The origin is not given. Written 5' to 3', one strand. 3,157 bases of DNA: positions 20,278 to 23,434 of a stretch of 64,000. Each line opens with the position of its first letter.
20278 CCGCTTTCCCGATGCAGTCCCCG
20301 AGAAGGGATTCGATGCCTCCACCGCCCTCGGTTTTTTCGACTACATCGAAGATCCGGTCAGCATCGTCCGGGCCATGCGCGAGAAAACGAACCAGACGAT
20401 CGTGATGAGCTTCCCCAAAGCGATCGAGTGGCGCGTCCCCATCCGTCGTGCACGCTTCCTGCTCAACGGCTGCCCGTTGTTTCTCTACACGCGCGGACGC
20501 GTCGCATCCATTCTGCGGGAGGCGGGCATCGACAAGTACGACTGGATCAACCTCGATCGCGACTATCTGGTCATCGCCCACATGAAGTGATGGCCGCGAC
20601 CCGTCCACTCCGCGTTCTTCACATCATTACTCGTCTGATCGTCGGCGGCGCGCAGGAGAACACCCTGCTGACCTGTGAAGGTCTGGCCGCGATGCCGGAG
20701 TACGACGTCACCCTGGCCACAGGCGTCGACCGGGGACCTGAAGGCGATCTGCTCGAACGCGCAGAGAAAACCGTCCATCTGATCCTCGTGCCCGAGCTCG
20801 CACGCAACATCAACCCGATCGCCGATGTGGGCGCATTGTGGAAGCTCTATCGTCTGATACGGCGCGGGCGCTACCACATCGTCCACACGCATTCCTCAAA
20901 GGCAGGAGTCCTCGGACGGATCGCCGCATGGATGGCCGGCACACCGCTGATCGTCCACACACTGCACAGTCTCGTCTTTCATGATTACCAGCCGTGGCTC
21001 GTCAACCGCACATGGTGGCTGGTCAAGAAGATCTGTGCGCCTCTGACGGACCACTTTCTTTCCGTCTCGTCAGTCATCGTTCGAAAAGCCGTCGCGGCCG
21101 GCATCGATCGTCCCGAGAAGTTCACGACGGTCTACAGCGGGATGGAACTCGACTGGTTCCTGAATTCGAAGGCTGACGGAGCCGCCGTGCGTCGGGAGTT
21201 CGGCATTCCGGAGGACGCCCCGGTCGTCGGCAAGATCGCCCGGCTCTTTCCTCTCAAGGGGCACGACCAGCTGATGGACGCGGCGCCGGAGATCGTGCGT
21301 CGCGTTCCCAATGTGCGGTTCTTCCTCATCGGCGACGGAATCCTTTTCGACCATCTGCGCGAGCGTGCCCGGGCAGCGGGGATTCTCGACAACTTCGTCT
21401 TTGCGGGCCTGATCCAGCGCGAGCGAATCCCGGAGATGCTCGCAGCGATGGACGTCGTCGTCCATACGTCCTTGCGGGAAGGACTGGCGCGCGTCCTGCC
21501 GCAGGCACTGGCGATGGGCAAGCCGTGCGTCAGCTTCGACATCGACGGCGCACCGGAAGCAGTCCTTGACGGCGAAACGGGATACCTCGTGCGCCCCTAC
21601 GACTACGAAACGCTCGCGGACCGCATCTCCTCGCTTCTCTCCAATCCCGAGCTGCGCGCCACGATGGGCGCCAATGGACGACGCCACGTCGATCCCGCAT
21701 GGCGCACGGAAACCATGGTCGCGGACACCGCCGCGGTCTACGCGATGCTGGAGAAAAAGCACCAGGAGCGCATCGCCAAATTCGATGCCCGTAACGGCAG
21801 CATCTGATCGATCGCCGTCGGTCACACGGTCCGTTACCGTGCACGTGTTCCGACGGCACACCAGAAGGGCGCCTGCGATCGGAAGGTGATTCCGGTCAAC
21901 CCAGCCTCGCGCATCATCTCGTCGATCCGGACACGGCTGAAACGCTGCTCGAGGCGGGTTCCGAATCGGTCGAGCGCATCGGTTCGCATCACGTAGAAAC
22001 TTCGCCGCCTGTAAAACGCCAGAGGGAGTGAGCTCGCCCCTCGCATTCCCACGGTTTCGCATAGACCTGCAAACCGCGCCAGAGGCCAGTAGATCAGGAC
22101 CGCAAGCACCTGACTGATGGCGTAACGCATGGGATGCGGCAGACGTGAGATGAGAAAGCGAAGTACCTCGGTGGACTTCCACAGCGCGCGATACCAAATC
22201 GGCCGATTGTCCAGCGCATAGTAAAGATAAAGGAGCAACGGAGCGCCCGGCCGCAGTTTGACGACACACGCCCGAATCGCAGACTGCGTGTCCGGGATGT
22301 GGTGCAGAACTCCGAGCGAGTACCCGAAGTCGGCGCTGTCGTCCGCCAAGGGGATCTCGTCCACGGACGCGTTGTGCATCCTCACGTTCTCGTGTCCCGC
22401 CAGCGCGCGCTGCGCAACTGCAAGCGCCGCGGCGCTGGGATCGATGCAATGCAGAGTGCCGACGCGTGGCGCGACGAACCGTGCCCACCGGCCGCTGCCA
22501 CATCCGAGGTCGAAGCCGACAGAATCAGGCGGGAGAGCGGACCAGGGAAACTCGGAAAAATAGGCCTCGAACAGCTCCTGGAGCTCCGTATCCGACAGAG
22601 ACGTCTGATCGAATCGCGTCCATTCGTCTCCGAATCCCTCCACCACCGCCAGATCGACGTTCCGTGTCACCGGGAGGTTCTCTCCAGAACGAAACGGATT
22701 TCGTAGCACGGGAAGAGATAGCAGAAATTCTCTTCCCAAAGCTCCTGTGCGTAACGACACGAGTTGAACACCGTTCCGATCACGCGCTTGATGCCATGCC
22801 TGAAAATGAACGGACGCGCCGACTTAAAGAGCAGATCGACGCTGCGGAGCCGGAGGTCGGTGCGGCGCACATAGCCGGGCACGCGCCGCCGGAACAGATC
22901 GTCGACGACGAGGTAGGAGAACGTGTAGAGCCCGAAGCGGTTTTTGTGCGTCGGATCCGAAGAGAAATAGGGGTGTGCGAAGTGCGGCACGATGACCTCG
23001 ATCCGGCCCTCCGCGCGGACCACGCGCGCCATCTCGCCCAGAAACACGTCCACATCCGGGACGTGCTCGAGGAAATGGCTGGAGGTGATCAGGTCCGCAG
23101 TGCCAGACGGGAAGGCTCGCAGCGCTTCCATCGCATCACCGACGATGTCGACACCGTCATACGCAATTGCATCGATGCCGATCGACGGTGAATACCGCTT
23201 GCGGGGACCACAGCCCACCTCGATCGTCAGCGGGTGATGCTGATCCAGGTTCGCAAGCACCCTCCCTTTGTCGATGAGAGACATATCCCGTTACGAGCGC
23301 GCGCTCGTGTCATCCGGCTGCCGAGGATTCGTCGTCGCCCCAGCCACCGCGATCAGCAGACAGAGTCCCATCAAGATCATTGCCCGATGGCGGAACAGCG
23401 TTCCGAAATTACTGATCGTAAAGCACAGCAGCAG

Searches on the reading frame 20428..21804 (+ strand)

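Call 26: search_protein_families(library=pfam, proteins=[window:20428-21804:+], max_evalue=0.00001)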
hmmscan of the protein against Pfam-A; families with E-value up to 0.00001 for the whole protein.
window:20428-21804:+ (459 aa): 6 families
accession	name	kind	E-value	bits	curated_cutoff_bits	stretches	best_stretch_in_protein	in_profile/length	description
PF00534.26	Glycos_transf_1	-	1.1e-39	136.2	26.4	1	255-419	6-171/172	Glycosyl transferases group 1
PF13692.12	Glyco_trans_1_4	-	2.4e-31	109.3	27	1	265-406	2-142/142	Glycosyl transferases group 1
PF13579.12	Glyco_trans_4_4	-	6.4e-20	72.5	29.7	1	73-229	1-150/158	Glycosyl transferase 4-like domain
PF13439.12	Glyco_transf_4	-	5.5e-19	69.2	28.5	1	72-242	1-169/170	Glycosyltransferase Family 4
PF13524.12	Glyco_trans_1_2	-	3.4e-06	27.5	25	1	291-429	10-137/144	Glycosyl transferase-like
PF13477.12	Glyco_trans_4_2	-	6.7e-06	26.8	23.4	0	90-187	23-114/139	Glycosyl transferase 4-like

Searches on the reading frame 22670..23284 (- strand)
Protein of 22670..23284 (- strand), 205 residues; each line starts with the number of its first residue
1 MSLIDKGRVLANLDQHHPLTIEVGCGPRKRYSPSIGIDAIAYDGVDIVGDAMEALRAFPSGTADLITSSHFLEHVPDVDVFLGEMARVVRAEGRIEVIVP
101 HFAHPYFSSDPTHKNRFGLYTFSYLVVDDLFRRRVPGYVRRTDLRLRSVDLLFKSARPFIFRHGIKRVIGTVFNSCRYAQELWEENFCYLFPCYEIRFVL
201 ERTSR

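Call 26: search_protein_families(library=pfam, proteins=[window:22670-23284:-], max_evalue=0.00001)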
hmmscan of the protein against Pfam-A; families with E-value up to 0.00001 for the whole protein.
window:22670-23284:- (205 aa): 2 families
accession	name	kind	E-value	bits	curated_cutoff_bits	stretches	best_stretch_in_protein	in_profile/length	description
PF08241.18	Methyltransf_11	-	3.8e-09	37.5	21.2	1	46-95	45-93/95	Methyltransferase domain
PF13489.12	Methyltransf_23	-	1.5e-07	31.7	27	1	20-100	26-119/164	Methyltransferase domain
